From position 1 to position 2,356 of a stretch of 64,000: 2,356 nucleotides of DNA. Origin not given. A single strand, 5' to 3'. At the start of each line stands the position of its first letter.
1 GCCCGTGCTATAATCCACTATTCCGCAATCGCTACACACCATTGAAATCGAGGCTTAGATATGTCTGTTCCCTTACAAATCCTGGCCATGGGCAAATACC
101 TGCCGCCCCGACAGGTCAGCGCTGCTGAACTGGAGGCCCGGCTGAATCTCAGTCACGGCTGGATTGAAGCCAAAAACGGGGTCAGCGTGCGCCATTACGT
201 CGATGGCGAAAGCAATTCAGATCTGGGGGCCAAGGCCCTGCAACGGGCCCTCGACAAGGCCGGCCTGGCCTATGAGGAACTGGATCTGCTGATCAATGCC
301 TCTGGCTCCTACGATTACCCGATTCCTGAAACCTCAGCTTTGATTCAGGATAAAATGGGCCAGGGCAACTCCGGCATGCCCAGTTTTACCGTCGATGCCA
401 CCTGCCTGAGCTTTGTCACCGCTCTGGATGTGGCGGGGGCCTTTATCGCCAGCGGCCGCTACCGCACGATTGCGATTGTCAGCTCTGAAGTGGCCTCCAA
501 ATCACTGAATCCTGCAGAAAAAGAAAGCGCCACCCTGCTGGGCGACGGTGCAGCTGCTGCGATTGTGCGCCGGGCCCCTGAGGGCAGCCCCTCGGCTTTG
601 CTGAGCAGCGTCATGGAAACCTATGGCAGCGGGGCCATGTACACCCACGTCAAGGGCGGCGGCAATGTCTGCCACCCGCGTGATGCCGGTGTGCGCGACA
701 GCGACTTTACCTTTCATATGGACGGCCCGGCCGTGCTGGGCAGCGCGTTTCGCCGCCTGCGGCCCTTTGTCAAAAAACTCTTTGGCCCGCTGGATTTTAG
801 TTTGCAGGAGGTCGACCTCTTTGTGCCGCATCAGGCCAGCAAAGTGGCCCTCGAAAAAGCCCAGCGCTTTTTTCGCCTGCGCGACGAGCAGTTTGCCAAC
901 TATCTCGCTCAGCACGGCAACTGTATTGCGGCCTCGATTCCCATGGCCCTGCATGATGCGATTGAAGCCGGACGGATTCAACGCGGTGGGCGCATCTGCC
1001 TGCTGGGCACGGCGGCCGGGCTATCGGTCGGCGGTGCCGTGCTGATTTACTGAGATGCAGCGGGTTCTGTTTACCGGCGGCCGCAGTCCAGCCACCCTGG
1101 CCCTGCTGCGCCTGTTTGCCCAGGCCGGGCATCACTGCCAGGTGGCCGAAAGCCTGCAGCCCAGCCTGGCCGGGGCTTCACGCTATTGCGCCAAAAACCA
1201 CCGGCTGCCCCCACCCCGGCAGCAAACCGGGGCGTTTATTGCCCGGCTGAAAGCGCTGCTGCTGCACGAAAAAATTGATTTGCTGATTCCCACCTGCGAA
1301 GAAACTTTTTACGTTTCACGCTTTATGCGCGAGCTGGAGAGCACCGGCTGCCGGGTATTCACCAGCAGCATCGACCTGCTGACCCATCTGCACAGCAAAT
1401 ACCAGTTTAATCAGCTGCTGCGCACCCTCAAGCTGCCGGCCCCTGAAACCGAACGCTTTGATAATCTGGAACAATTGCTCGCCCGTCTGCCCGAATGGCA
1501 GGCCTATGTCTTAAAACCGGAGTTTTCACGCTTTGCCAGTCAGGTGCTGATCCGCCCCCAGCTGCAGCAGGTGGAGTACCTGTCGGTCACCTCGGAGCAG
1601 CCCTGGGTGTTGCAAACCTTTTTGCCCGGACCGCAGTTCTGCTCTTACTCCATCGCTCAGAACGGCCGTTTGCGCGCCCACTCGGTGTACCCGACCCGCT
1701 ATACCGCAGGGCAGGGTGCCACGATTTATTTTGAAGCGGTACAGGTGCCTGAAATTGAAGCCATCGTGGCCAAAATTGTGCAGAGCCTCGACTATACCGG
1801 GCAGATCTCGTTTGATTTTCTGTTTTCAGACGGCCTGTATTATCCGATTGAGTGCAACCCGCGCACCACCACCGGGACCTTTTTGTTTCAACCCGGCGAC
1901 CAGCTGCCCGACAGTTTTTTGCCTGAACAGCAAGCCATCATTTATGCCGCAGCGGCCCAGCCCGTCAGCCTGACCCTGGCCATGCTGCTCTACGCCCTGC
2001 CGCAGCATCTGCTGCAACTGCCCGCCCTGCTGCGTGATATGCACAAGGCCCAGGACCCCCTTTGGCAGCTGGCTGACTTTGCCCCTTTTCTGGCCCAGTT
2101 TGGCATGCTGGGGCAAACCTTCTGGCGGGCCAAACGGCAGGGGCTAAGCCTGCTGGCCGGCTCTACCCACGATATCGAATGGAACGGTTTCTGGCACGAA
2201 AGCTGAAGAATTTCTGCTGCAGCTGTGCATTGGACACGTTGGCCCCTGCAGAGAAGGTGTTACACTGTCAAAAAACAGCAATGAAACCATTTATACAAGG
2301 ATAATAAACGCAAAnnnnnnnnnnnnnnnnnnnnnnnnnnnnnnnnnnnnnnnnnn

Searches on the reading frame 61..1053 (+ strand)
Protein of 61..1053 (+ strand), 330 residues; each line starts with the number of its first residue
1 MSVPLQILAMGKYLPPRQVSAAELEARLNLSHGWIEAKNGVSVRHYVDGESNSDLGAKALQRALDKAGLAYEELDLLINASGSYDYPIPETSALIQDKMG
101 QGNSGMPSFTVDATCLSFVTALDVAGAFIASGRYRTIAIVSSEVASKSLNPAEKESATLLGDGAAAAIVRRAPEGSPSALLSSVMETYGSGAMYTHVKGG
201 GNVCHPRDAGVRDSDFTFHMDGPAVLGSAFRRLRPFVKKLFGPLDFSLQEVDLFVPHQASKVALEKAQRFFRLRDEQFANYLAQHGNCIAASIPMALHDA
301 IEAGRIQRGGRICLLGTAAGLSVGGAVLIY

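Call 3: search_protein_families(library=pfam, proteins=[window:61-1053:+], max_evalue=0.01)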
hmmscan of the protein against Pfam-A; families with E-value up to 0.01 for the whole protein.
window:61-1053:+ (330 aa): 3 families
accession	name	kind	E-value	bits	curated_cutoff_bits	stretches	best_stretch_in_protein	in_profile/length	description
PF08541.16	ACP_syn_III_C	-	4.2e-23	81.7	26.6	1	247-328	7-88/90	3-Oxoacyl-[acyl-carrier-protein (ACP)] synthase III C terminal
PF08545.16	ACP_syn_III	-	1e-18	67.4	24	1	111-189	3-80/80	3-Oxoacyl-[acyl-carrier-protein (ACP)] synthase III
PF00108.29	Thiolase_N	-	0.0042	16.9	26.4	0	51-148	22-118/260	Thiolase, N-terminal domain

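Call 4: search_protein_families(library=ncbifam, proteins=[window:61-1053:+], max_evalue=0.01)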
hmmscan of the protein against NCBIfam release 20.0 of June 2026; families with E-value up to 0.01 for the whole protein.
window:61-1053:+ (330 aa): 18 families
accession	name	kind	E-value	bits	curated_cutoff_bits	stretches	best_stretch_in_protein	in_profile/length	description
NF005541.0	PRK07204.1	equivalog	3.1e-105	352.2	402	1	5-330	5-329/329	beta-ketoacyl-ACP synthase III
NF006829.0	PRK09352.1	subfamily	1.9e-68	230.8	249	1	5-328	5-319/322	beta-ketoacyl-ACP synthase 3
TIGR00747.1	fabH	subfamily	1.6e-60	204.9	292.1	1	6-328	4-320/322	beta-ketoacyl-ACP synthase III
NF004623.0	PRK05963.1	equivalog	1.5e-47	162.5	437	1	6-328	7-326/328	beta-ketoacyl-ACP synthase III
NF006720.0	PRK09258.1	equivalog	1.5e-27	96.8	285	1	7-322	8-330/338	3-oxoacyl-ACP synthase III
NF005308.0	PRK06840.1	equivalog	1.1e-23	83.9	315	1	5-328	5-333/339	3-oxoacyl-ACP synthase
NF005703.0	PRK07515.1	equivalog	2.4e-18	66.2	304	1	53-328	97-370/373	beta-ketoacyl-ACP synthase III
NF005293.2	PRK06816.1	subfamily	3.5e-15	55.9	450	2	9-153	5-160/378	StlD/DarB family beta-ketosynthase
NF009519.0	PRK12880.1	equivalog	3.5e-13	49.6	436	1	40-171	47-177/353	beta-ketoacyl-ACP synthase III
NF053539.1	resorcinol_DarB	exception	9e-09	34.9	550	1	240-315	280-360/377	dialkylresorcinol biosynthesis protein DarB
NF003274.0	PRK04262.1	equivalog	9.5e-09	34.7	244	1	6-170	4-165/347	hydroxymethylglutaryl-CoA synthase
NF004715.0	PRK06059.1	equivalog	2.1e-05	23.7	424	1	49-151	20-122/399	lipid-transfer protein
NF004720.0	PRK06064.1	subfamily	3.6e-05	22.7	420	1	51-152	21-122/389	thiolase domain-containing protein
TIGR01930.1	AcCoA-C-Actrans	subfamily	0.00011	21.3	240.55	1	49-148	18-116/385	acetyl-CoA C-acyltransferase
NF042429.2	DHPHCoAsyn_DpgA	equivalog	0.00072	18.6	425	1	52-175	70-196/350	3,5-dihydroxyphenylacetyl-CoA synthase DpgA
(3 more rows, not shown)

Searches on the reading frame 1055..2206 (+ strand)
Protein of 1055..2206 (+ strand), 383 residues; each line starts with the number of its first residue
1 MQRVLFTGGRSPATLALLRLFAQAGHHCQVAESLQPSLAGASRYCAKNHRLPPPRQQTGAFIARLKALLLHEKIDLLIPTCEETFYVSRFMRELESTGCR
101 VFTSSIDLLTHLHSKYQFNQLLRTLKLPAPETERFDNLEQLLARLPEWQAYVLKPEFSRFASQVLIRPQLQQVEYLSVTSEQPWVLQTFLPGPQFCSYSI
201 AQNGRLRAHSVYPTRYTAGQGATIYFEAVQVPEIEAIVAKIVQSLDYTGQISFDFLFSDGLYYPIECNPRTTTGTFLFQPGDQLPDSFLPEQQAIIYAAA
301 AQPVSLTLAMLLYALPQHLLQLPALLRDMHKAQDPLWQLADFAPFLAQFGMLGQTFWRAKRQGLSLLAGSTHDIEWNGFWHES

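Call 3: search_protein_families(library=pfam, proteins=[window:1055-2206:+], max_evalue=0.01)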
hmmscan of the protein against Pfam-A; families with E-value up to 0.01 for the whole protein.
window:1055-2206:+ (383 aa): 1 family
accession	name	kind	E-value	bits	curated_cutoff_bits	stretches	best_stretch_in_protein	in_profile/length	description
PF02655.19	ATP-grasp_3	-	1.9e-07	31.7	23.2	1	114-273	3-159/160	ATP-grasp domain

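Call 4: search_protein_families(library=ncbifam, proteins=[window:1055-2206:+], max_evalue=0.01)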
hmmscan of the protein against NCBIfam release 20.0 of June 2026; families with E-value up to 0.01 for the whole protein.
window:1055-2206:+ (383 aa): 11 families
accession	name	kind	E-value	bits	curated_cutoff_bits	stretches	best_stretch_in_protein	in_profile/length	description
NF005315.0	PRK06849.1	equivalog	2.3e-102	342.9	406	1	2-378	5-384/389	hypothetical protein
NF009402.0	PRK12767.1-1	equivalog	1.7e-11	43.5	218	1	4-275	5-280/329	carbamoyl phosphate synthase-like protein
NF009405.0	PRK12767.1-4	equivalog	5.2e-10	38.8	390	1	18-275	15-270/320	carbamoyl phosphate synthase-like protein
NF009406.0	PRK12767.1-5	equivalog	1.6e-06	27.4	271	1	44-274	43-274/327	carbamoyl phosphate synthase-like protein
NF009404.0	PRK12767.1-3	equivalog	2.1e-06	26.9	316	1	228-278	241-292/344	carbamoyl phosphate synthase-like protein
NF040720.1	MptN_Meth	equivalog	6.8e-05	22.1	350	1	82-157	70-144/291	tetrahydromethanopterin:alpha-L-glutamate ligase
TIGR01369.1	CPSaseII_lrg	equivalog_domain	0.0001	20.1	1027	1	90-272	645-842/1052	carbamoyl-phosphate synthase (glutamine-hydrolyzing) large subunit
NF009403.0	PRK12767.1-2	equivalog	0.00027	20.3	286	1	33-195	27-189/342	carbamoyl phosphate synthase-like protein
NF004679.0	PRK06019.1-5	equivalog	0.00064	18.7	326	1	82-271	69-268/376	5-(carboxyamino)imidazole ribonucleotide synthase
NF003671.0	PRK05294.1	equivalog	0.0073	13.9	599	0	229-272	796-839/1058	carbamoyl-phosphate synthase large subunit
TIGR04356.1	grasp_GAK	hypoth_equivalog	0.0098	15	300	0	89-165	75-150/287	GAK system ATP-grasp enzyme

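Call 51: find_homologous_proteins(query=window:1055-2206:+, max_evalue=1e-20)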
Query window:1055-2206:+ (383 aa): 834 proteins with E <= 1e-20 among 8000 candidates; the best 120 are listed.
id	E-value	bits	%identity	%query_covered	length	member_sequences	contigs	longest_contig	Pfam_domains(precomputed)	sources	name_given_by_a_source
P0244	2.3e-242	822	94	100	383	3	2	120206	PF02655.20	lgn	-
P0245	4.1e-196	670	78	99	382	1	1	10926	PF02655.20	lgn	-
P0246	1.3e-162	559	66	99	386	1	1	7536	PF02655.20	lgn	-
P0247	1.0e-161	557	66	99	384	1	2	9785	PF02655.20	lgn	-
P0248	4.7e-161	554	64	100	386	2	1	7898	PF02655.20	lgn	-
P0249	6.4e-159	547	64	99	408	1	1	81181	PF02655.20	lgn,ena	-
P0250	6.4e-159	547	64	99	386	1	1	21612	PF02655.20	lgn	-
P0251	1.2e-158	546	63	99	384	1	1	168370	PF02655.20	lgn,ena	-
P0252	1.3e-158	546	64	99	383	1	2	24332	PF02655.20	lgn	-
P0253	2.0e-158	546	64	99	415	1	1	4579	PF02655.20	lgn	-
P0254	2.3e-158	546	65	99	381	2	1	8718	PF02655.20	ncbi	ncbi:MAG: ATP-grasp domain-containing protein [Candidatus Sericytochromatia bacterium]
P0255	3.7e-157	542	64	99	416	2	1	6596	PF02655.20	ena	-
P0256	2.5e-156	539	64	99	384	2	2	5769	PF02655.20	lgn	-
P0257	3.4e-155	535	64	99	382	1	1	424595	PF02655.20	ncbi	ncbi:MAG: ATP-grasp domain-containing protein [Candidatus Sericytochromatia bacterium]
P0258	1.4e-143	497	62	99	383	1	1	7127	PF02655.20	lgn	-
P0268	9.5e-124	432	54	99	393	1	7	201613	PF02655.20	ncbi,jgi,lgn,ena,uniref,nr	ncbi:hypothetical protein COW36_01905 [bacterium (Candidatus Blackallbacteria) CG17_big_fil_post_rev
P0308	5.4e-81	291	42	98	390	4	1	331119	PF02655.20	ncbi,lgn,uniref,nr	ncbi:ATP-grasp domain-containing protein [Brevibacillus choshinensis]|uniref:ATP-grasp domain-contai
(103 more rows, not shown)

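Call 52: find_encoding_contigs(protein=P0268, flank=6000, max_places=2)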
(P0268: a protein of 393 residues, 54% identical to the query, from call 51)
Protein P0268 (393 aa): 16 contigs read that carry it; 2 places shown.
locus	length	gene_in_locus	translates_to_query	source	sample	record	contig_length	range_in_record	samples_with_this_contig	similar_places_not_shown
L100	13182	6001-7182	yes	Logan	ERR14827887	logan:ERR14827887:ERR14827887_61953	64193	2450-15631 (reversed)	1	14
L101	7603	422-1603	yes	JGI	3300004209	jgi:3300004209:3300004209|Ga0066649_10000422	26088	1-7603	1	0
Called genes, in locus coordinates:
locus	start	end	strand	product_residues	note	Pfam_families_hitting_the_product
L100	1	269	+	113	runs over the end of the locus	PF07719:TPR_2 (faint), PF21033:RMD1-3 (weak), PF13181:TPR_8 (faint)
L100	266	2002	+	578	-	PF00488:MutS_V, PF01713:Smr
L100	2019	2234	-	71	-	PF04102:SlyX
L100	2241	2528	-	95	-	-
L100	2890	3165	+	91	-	PF01722:BolA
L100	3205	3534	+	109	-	PF00462:Glutaredoxin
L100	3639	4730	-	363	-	PF13202:EF-hand_5 (faint)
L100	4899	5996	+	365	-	PF08545:ACP_syn_III, PF08541:ACP_syn_III_C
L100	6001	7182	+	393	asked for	PF02655:ATP-grasp_3 (weak)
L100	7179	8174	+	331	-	PF01073:3Beta_HSD, PF01370:Epimerase, PF02719:Polysacc_synt_2 (weak), PF04321:RmlD_sub_bind, PF05368:NmrA, PF13460:NAD_binding_10, PF16363:GDP_Man_Dehyd, PF07993:NAD_binding_4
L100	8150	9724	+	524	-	PF07719:TPR_2 (faint), PF07721:TPR_4 (faint), PF13181:TPR_8 (faint), PF13428:TPR_14 (faint), PF14559:TPR_19 (faint), PF13431:TPR_17 (faint), PF13424:TPR_12 (weak), PF13432:TPR_16 (weak), +2 more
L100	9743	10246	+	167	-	PF02643:DUF192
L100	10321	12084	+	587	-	PF11741:AMIN, PF01520:Amidase_3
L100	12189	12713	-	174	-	-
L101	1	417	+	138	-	?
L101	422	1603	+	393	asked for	PF02655:ATP-grasp_3 (weak)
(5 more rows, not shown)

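Call 53: find_encoding_contigs(protein=P0308, flank=5000, max_places=1)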
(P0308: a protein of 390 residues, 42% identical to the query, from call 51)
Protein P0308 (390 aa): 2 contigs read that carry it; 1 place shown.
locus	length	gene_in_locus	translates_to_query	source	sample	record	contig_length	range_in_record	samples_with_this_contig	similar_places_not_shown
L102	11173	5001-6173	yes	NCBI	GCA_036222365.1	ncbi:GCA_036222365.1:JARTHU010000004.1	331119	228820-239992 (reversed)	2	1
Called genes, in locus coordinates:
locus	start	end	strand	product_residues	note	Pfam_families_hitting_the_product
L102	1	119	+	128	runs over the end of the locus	PF13279:4HBT_2, PF03061:4HBT, PF20791:Acyl-ACP_TE_C (weak)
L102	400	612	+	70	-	-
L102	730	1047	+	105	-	PF01022:HTH_5, PF12840:HTH_20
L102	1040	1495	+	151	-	PF08327:AHSA1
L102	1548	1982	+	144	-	PF08327:AHSA1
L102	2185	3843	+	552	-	PF00743:FMO-like, PF07992:Pyr_redox_2, PF13738:Pyr_redox_3, PF13450:NAD_binding_8, PF13434:Lys_Orn_oxgnase (weak)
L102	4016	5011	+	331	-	PF00195:Chal_sti_synt_N (weak), PF08545:ACP_syn_III, PF08541:ACP_syn_III_C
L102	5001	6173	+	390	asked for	PF02655:ATP-grasp_3 (weak)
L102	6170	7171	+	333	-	PF00106:adh_short (weak), PF01073:3Beta_HSD, PF01370:Epimerase, PF04321:RmlD_sub_bind, PF05368:NmrA, PF13460:NAD_binding_10, PF16363:GDP_Man_Dehyd, PF07993:NAD_binding_4, +1 more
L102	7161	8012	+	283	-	PF00753:Lactamase_B, PF12706:Lactamase_B_2 (weak), PF23023:Anti-Pycsar_Apyc1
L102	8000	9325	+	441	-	-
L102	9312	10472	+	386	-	-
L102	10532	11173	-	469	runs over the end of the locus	PF00989:PAS (weak), PF08448:PAS_4 (weak), PF00158:Sigma54_activat, PF14532:Sigma54_activ_2, PF07728:AAA_5 (weak), PF25601:AAA_lid_14, PF02954:HTH_8 (weak), PF18024:HTH_50 (faint)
